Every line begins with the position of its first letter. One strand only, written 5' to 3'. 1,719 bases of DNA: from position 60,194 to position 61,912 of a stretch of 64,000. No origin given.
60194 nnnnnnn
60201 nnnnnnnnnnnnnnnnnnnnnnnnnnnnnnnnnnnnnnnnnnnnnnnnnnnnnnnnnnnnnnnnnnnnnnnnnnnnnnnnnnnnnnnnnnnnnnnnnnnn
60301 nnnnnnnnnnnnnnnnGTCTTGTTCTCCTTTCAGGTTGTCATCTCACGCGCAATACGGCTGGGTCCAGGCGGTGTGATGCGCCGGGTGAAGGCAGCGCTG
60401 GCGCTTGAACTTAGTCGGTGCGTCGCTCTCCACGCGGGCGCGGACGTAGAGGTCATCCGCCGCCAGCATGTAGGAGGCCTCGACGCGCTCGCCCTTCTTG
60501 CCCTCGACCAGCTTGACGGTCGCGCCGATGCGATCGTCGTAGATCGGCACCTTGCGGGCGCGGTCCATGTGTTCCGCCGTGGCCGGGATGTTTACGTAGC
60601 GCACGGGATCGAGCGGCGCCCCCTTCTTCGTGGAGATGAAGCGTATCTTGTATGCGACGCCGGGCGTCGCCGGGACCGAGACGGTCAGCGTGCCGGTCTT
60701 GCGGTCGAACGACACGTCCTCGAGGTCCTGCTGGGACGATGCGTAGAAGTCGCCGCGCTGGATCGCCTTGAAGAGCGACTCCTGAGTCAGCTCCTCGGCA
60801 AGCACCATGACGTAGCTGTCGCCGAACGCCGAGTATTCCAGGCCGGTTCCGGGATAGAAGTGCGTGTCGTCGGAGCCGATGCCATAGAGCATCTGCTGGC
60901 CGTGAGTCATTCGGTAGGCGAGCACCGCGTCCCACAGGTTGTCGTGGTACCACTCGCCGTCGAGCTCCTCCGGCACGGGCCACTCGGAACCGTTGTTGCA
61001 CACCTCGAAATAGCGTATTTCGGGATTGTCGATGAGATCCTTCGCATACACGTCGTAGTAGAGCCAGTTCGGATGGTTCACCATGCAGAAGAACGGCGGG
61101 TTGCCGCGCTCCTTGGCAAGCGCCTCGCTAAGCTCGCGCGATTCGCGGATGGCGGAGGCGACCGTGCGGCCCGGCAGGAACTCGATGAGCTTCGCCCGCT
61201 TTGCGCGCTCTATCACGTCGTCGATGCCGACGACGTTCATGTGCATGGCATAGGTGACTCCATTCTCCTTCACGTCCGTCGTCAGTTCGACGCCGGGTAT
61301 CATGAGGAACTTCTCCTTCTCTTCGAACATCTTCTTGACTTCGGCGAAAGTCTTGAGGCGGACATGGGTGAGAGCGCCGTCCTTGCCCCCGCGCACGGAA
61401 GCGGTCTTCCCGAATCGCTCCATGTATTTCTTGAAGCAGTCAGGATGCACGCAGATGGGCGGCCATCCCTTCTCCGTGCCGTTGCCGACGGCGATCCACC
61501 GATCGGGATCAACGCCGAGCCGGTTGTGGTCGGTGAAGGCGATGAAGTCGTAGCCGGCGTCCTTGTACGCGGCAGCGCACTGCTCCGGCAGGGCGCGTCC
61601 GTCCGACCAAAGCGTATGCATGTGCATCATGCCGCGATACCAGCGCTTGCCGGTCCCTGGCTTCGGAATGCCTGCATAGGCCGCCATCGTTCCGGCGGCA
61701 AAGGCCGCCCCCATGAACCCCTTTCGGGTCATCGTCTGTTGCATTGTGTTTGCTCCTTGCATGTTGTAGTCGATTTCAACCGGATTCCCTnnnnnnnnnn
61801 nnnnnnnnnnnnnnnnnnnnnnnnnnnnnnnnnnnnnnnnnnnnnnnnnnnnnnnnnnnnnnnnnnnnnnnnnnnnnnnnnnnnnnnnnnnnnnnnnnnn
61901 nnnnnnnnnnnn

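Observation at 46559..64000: One long co-directional operon rich in secreted phosphoesterases and glycan-active enzymes with an RND efflux pair: a candidate locus for phosphodiester-containing glycans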

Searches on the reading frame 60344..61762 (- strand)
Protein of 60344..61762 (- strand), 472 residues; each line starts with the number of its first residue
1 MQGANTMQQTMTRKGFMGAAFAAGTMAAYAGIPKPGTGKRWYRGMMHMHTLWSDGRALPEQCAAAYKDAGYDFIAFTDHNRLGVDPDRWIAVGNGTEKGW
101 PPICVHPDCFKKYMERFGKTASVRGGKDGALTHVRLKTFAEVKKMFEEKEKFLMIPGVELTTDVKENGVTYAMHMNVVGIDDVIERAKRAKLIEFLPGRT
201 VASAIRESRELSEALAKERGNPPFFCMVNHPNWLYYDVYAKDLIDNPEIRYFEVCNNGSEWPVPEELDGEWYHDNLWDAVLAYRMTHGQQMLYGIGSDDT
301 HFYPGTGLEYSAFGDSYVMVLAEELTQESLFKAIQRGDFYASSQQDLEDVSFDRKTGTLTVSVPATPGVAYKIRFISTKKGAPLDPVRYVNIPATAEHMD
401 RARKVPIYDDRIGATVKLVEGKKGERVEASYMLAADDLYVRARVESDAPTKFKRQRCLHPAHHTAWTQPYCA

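Call 4: search_protein_families(library=pfam, proteins=[window:60344-61762:-], max_evalue=0.01)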
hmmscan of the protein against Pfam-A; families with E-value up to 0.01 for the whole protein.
window:60344-61762:- (472 aa): 1 family
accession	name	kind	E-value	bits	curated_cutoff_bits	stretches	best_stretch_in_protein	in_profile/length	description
PF02811.25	PHP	-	4.3e-05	24.3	26.4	1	46-137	2-41/164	PHP domain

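Call 18: find_encoding_contigs(protein=window:60344-61762:-, flank=10000, max_places=2)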
Protein window:60344-61762:- (472 aa): no gene with exactly this product is on record in the collection.

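Call 42: search_protein_families(library=ncbifam, proteins=[window:60344-61762:-], max_evalue=0.01)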
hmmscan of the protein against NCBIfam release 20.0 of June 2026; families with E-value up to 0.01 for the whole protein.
window:60344-61762:- (472 aa): 6 families
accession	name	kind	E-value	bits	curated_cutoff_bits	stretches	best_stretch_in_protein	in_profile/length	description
NF038032.1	CehA_McbA_metalo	domain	2.1e-21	76.7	80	2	40-82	1-43/315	CehA/McbA family metallohydrolase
NF006375.0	PRK08609.1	equivalog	1.5e-06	27.1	426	1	43-81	336-374/571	DNA polymerase/3'-5' exonuclease PolX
NF005928.0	PRK07945.1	equivalog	0.00013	21.4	250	1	42-80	98-136/337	PHP domain-containing protein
NF004981.0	PRK06361.1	equivalog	0.00025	20.4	117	1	46-80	4-38/217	histidinol phosphate phosphatase domain-containing protein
NF045780.1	TrlF_fam_ATP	equivalog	0.00083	18.2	350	1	38-174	2-91/944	TrlF family AAA-like ATPase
NF041577.1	nside_bi_sphtase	equivalog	0.0055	15.9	400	0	46-82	6-42/276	3',5'-nucleoside bisphosphate phosphatase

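Call 52: search_solved_structures(query=window:60344-61762:-, max_evalue=0.1)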
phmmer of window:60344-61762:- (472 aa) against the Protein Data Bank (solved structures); distinct sequences matched with E-value up to 0.1: 1.
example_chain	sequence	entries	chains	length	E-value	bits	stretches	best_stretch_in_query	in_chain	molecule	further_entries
2w9m_A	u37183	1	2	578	0.0028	19.7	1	42-82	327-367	POLYMERASE X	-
